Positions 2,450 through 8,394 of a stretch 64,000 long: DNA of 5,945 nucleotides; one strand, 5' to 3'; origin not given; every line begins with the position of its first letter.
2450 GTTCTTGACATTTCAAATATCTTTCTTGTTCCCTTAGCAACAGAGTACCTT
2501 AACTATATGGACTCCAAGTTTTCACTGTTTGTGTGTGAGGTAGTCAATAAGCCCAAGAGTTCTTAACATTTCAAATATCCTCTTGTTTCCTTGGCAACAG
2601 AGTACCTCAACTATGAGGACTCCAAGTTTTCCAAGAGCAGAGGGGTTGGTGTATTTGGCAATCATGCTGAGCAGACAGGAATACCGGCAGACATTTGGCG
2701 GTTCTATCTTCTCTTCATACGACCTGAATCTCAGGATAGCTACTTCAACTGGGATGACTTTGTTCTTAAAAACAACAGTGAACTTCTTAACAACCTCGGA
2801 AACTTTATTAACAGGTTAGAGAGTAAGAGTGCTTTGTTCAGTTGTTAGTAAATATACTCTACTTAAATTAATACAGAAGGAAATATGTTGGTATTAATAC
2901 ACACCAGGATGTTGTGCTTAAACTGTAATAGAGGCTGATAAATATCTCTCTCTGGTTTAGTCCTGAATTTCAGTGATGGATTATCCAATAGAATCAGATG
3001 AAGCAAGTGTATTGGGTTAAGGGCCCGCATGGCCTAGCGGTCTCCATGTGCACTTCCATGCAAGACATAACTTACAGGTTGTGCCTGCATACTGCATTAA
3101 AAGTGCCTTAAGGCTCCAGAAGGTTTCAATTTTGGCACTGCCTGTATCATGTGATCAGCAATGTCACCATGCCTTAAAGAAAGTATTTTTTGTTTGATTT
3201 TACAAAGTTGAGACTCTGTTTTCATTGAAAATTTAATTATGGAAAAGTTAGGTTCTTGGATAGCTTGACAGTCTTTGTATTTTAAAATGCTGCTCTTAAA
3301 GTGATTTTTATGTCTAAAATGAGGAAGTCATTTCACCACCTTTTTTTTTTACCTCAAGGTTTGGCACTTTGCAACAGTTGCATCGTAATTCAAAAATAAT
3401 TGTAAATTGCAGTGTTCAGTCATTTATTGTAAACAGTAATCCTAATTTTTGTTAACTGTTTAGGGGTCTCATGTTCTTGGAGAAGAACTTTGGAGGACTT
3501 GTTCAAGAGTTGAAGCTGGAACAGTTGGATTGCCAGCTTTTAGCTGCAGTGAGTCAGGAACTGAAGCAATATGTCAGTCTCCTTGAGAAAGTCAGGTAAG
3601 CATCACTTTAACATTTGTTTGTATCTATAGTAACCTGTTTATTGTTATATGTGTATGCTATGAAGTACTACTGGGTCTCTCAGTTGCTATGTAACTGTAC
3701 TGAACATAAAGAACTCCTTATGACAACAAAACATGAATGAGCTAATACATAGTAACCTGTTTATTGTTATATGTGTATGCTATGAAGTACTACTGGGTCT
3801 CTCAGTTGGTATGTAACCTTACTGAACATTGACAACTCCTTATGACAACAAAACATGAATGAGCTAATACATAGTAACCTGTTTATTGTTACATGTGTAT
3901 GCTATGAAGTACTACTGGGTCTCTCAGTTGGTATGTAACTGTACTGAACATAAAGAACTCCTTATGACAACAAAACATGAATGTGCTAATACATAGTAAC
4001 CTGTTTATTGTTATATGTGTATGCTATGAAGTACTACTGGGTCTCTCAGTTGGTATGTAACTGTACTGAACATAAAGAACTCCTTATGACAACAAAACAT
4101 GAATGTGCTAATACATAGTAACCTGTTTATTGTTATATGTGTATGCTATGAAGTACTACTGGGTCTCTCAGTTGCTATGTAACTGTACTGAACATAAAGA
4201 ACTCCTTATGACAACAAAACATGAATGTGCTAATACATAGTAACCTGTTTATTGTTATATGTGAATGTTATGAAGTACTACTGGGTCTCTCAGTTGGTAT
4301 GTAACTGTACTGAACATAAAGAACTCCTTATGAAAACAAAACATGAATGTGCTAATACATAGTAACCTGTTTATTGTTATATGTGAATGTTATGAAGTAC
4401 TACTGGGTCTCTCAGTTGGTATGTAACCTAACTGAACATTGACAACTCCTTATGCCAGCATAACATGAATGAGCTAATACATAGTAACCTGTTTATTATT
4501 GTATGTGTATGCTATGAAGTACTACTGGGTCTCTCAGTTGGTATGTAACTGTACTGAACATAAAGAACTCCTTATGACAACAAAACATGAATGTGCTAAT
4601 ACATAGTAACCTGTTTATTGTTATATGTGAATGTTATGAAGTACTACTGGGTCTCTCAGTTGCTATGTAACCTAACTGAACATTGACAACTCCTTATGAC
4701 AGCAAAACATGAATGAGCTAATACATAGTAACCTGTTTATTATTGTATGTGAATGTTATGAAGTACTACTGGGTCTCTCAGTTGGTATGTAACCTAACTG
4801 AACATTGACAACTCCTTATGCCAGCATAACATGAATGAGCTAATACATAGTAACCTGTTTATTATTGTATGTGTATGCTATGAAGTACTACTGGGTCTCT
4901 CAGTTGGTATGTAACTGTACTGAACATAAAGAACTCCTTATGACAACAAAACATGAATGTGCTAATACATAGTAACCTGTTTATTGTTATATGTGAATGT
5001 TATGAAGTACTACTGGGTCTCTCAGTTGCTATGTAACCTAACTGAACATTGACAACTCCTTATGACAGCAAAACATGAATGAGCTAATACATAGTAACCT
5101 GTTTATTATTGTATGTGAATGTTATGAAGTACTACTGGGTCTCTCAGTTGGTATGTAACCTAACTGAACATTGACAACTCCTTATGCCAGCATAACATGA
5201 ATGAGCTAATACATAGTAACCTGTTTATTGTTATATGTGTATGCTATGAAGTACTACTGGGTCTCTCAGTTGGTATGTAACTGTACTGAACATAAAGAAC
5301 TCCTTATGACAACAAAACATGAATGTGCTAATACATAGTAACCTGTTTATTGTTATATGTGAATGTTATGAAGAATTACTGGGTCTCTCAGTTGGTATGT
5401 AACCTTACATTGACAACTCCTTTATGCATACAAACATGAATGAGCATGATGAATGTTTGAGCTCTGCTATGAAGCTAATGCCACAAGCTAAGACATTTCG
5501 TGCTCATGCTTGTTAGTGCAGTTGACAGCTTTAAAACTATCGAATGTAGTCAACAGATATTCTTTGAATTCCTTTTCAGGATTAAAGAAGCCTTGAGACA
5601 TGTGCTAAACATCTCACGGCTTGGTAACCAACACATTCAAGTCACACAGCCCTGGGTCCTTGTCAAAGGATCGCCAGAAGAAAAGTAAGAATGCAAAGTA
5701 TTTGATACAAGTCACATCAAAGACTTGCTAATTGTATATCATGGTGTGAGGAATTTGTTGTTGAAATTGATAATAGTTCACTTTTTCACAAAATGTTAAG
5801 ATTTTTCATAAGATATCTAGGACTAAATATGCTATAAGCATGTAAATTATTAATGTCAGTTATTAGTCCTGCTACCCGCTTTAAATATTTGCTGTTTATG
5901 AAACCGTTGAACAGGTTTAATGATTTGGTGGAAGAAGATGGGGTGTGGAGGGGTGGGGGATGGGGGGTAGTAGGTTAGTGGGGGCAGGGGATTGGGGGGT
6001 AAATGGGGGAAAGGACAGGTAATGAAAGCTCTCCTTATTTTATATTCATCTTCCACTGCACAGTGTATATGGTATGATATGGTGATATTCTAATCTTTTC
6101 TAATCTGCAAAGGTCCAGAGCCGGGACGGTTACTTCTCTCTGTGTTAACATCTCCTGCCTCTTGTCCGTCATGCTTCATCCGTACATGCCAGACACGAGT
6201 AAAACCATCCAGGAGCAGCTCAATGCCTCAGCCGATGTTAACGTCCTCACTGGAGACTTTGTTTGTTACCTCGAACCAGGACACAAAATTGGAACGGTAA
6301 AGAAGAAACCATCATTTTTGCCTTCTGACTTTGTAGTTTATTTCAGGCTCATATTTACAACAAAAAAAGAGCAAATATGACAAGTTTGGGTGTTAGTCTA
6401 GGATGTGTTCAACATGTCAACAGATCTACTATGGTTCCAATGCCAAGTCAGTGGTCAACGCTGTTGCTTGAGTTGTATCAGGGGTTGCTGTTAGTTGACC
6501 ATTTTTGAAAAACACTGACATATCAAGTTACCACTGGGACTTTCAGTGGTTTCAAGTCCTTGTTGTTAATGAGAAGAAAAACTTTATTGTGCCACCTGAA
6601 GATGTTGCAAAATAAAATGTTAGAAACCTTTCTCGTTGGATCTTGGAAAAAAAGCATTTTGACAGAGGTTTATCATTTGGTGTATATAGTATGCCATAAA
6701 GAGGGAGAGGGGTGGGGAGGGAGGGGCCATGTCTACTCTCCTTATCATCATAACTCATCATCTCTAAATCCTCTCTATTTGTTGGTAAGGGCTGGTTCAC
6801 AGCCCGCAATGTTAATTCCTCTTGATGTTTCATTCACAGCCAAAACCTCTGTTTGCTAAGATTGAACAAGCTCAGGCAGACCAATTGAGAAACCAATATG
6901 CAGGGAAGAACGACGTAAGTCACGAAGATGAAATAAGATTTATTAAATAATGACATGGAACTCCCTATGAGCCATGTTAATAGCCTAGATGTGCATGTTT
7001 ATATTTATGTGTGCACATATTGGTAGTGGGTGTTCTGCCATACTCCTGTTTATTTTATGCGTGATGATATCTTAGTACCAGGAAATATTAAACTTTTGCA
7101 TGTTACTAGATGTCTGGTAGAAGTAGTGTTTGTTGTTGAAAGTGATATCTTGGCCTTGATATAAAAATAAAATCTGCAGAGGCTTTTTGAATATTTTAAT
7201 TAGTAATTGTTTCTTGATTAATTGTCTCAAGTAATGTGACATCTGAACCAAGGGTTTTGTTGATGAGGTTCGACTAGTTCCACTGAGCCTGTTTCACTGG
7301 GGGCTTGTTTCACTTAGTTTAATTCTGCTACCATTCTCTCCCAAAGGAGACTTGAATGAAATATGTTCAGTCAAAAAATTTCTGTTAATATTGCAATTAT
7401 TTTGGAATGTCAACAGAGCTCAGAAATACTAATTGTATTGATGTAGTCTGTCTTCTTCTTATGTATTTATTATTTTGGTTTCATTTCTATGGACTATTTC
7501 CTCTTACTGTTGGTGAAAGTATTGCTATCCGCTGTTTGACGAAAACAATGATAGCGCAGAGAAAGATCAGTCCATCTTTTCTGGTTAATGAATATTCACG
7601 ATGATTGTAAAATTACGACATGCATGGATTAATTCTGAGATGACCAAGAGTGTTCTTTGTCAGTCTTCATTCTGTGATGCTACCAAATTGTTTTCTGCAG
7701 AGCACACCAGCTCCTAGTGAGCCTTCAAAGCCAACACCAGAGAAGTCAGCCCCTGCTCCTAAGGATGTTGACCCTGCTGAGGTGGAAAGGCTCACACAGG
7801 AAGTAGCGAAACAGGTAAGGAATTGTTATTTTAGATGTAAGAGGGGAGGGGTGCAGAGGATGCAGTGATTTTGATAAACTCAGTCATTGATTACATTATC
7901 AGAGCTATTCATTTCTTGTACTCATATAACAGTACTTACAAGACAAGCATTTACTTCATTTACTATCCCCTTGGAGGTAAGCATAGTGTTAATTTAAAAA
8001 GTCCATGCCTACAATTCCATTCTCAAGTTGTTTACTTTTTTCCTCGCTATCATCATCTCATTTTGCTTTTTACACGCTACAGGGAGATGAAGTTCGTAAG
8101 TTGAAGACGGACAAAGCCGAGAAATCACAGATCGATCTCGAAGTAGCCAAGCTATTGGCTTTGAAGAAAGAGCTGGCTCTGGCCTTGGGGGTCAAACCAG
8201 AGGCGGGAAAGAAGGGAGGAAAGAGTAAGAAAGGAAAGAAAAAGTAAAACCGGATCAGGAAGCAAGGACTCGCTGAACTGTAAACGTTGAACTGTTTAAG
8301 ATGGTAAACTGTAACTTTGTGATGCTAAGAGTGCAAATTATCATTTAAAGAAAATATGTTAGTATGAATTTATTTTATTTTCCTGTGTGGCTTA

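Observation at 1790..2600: Sevenfold tandem duplication of a 3' splice site plus exon start creates an array of decoy acceptors upstream of MARS1 exon 3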

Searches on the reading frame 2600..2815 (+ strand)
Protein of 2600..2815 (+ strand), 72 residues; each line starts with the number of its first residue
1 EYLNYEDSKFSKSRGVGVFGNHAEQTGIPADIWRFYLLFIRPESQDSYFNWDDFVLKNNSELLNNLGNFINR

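Call 5: find_homologous_proteins(query=window:2600-2815:+)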
Query seq(72 aa) (72 aa): 497 proteins with E <= 0.001 among 505 candidates; the best 120 are listed.
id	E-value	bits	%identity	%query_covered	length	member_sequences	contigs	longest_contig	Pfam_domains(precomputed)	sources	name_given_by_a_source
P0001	1.5e-34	135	86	100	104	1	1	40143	PF09334.18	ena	-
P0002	2.3e-34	135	86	100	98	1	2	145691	PF09334.18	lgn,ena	-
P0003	2.9e-34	134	82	100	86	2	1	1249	PF09334.18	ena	-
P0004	3.4e-34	134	82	100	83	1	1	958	PF09334.18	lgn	-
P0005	5.6e-34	133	85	100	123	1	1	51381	PF09334.18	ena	-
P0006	5.6e-34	133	81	100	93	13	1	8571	PF09334.18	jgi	jgi:methionyl-tRNA synthetase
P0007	5.8e-34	133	81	100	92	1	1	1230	PF09334.18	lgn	-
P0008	9.7e-34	133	83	100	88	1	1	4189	PF09334.18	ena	-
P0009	1.5e-33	132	83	100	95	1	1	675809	PF09334.18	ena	-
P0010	1.5e-33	132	83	100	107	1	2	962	PF09334.18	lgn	-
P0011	1.8e-33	132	79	100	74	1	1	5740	PF09334.18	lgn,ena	-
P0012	1.8e-33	132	85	100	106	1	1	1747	PF09334.18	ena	-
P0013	2.0e-33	132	82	100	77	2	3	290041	PF09334.18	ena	-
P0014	2.0e-33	132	82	100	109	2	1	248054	PF09334.18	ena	-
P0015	2.2e-33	131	83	100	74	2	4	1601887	PF09334.18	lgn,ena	-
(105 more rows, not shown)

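Call 7: find_encoding_contigs(protein=P0002, flank=6000, max_places=3)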
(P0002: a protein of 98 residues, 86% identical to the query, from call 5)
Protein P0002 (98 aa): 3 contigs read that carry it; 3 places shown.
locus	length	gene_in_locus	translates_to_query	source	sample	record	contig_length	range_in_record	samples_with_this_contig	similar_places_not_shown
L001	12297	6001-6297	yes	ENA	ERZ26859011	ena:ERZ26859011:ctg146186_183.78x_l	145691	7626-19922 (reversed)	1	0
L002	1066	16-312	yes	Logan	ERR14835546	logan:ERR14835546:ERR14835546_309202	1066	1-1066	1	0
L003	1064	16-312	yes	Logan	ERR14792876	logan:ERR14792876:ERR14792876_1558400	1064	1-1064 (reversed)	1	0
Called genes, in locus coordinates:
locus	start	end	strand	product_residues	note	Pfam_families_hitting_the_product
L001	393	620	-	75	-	-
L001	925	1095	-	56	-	-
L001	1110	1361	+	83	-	-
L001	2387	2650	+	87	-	-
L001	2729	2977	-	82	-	-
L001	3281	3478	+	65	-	PF09334:tRNA-synt_1g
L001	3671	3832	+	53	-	-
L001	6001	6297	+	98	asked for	PF09334:tRNA-synt_1g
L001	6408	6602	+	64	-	-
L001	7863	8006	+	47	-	PF00458:WHEP-TRS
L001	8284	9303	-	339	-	PF00153:Mito_carr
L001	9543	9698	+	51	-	-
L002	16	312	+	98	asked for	PF09334:tRNA-synt_1g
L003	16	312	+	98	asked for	PF09334:tRNA-synt_1g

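Call 8: find_encoding_contigs(protein=P0001, flank=6000, max_places=3)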
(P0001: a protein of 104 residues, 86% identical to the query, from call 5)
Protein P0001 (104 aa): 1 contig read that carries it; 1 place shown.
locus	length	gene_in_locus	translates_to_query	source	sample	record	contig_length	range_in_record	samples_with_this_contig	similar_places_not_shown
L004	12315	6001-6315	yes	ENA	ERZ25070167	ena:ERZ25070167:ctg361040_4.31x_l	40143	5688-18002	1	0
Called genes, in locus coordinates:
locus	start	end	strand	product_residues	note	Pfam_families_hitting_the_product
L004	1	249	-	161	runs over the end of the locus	-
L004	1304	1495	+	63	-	-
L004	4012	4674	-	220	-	-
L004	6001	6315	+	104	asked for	PF09334:tRNA-synt_1g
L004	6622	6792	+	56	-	-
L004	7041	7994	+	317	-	-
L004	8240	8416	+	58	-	-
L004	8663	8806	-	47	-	-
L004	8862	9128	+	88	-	-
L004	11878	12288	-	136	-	-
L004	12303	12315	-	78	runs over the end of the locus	-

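Call 29: find_related_loci(query=window:2600-2815:+, collection=metagenome_contigs, flank=5000)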
Query seq(72 aa) (72 aa) in metagenome_contigs; peptide patterns used: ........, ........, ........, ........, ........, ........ (x = any residue, [..] = any of these).
430 stretches matched a pattern; 229 encode a relative of the query (tblastn E <= 1e-3); the best 80 are kept; 80 distinct loci.
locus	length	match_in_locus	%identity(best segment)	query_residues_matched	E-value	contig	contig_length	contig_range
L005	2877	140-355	86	1-72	7e-40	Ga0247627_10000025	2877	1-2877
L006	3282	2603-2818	82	1-72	2e-39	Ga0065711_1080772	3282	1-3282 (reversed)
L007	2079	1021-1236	83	1-72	5e-39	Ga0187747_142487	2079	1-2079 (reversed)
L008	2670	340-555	83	1-72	1e-38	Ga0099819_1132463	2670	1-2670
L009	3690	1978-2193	82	1-72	3e-38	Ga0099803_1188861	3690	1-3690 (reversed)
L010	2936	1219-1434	82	1-72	3e-38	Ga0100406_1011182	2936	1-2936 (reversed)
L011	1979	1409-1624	81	1-72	1e-37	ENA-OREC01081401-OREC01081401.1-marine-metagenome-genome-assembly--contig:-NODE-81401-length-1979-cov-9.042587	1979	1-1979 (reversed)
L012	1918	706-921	82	1-72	3e-37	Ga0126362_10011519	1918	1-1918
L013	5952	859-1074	78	1-72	6e-37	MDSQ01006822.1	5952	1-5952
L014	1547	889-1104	79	1-72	5e-37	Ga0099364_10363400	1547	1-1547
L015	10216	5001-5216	75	1-72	2e-36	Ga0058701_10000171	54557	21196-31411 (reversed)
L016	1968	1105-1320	78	1-72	2e-36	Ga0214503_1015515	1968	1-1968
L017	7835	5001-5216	78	1-72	3e-36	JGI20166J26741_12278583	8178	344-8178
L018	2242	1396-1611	81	1-72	3e-36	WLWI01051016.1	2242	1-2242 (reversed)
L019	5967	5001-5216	78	1-72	3e-36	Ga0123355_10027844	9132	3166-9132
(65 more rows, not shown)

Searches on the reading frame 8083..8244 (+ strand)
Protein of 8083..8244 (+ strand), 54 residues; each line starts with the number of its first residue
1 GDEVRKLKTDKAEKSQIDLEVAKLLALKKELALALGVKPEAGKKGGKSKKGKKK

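Call 44: search_protein_families(library=pfam, proteins=[window:8083-8244:+], max_evalue=0.01)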
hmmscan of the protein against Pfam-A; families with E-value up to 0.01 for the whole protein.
seq(54 aa): 1 family
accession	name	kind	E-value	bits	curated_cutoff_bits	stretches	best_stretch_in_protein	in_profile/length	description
PF00458.25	WHEP-TRS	-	2.4e-12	47.1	32.5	1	1-43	9-51/53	WHEP-TRS domain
